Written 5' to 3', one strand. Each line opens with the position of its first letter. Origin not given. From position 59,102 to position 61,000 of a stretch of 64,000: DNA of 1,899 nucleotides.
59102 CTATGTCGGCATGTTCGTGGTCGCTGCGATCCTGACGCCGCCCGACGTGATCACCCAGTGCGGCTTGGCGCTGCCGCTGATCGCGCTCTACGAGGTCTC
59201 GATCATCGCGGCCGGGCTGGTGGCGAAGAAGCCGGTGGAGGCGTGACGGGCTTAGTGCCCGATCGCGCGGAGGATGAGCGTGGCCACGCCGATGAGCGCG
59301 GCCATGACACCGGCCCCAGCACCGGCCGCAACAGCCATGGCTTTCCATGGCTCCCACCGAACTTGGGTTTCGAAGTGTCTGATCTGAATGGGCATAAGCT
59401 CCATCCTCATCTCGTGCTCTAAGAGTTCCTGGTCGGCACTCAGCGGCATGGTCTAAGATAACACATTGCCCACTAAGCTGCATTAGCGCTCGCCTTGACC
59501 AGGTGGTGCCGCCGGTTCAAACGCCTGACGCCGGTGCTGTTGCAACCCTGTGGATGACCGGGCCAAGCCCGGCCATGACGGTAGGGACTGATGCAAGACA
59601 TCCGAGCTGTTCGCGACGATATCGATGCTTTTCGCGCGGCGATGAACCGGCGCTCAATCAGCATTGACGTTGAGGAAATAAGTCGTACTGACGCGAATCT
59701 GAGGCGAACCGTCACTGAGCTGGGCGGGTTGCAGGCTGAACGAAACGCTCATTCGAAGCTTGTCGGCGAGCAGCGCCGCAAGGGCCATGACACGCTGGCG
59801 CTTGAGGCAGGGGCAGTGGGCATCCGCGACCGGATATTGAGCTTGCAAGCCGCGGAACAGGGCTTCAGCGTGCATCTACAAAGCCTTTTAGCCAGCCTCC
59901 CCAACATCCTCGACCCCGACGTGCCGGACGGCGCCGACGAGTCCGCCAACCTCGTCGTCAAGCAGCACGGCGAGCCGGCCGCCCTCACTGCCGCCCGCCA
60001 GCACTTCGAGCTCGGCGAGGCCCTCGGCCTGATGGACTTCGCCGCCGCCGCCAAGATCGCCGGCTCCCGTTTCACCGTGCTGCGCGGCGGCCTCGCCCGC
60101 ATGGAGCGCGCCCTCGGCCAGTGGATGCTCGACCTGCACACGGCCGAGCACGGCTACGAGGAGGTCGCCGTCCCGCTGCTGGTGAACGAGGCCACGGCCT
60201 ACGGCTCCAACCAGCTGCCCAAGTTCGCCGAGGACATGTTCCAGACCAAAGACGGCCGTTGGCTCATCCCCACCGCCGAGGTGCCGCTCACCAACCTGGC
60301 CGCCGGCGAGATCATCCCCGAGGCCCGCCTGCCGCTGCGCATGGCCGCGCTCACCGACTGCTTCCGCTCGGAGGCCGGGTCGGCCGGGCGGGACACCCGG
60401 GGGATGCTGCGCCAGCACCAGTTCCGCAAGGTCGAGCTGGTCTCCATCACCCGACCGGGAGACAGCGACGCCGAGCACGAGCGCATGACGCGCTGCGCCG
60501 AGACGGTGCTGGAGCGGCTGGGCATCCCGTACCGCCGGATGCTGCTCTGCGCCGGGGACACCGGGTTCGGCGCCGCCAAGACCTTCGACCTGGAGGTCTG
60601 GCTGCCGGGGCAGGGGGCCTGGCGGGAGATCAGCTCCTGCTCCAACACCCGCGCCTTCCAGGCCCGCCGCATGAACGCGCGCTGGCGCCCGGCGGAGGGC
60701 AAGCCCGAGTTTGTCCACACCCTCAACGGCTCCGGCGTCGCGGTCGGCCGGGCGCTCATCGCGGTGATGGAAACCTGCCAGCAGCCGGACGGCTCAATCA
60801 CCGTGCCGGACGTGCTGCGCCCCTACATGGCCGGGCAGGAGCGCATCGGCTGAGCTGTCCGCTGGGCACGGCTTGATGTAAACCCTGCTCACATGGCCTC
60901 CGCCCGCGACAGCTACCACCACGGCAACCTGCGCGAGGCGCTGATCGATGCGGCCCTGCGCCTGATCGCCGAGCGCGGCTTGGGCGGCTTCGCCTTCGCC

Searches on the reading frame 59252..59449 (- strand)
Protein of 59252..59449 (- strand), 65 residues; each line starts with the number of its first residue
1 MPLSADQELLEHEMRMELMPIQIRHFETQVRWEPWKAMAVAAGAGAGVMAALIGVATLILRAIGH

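Call 37: search_dna_similar(query=window:59252-59449:-, collection=phages, mode=protein, max_evalue=0.01)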
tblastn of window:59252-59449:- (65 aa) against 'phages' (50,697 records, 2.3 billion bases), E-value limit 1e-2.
No match.

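Call 62: search_protein_families(library=pfam, proteins=[window:59255-59449:-], max_evalue=0.1)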
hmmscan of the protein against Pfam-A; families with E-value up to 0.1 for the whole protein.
window:59255-59449:- (65 aa): 1 family
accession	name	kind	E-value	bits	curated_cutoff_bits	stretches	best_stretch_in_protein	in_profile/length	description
PF19029.5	DUF883_C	-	0.088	12.9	27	0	33-46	8-21/30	DUF883 C-terminal glycine zipper region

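Call 81: search_protein_families(library=phrogs, proteins=[window:59255-59449:-], max_evalue=0.01)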
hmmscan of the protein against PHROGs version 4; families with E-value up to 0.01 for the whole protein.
window:59255-59449:- (65 aa): 0 families

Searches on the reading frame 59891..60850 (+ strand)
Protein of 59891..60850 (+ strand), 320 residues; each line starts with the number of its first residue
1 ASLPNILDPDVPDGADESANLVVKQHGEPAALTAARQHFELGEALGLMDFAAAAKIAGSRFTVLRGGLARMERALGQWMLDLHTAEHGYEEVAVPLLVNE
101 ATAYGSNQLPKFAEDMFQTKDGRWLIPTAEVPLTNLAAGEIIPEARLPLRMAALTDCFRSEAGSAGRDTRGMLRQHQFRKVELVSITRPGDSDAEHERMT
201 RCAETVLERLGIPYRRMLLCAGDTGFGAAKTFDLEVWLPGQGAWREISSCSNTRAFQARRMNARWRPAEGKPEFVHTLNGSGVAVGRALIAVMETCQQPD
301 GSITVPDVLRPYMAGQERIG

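Call 30: find_related_loci(query=window:59891-60850:+, collection=metagenome_contigs, flank=3000)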
Query window:59891-60850:+ (320 aa) in metagenome_contigs; peptide patterns used: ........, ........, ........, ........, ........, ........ (x = any residue, [..] = any of these).
600 stretches matched a pattern (row limit reached: there are more); 593 encode a relative of the query (tblastn E <= 1e-3); the best 80 are kept; 80 distinct loci.
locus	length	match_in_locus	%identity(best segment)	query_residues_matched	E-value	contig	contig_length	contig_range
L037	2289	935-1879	76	2-315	1e-177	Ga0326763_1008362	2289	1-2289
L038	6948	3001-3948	78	2-315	3e-165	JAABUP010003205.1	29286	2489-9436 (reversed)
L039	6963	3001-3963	76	1-319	4e-165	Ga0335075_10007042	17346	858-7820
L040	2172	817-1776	77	2-319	7e-177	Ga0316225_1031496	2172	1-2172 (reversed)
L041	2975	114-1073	76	2-319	8e-174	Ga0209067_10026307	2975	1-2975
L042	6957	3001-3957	75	3-319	1e-163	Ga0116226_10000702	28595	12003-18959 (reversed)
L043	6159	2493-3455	75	2-320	1e-164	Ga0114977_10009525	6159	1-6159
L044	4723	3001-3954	76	2-317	5e-165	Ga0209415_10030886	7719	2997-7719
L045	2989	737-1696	76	2-319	8e-172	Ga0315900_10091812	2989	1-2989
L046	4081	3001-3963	76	2-320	2e-165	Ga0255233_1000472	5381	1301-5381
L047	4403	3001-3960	76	3-320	1e-164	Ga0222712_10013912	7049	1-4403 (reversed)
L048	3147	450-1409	76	3-320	3e-171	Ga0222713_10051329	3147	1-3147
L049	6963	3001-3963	75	2-320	3e-162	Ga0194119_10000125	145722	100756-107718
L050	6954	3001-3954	75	4-319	3e-161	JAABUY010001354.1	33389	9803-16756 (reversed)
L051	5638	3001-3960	77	2-319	7e-161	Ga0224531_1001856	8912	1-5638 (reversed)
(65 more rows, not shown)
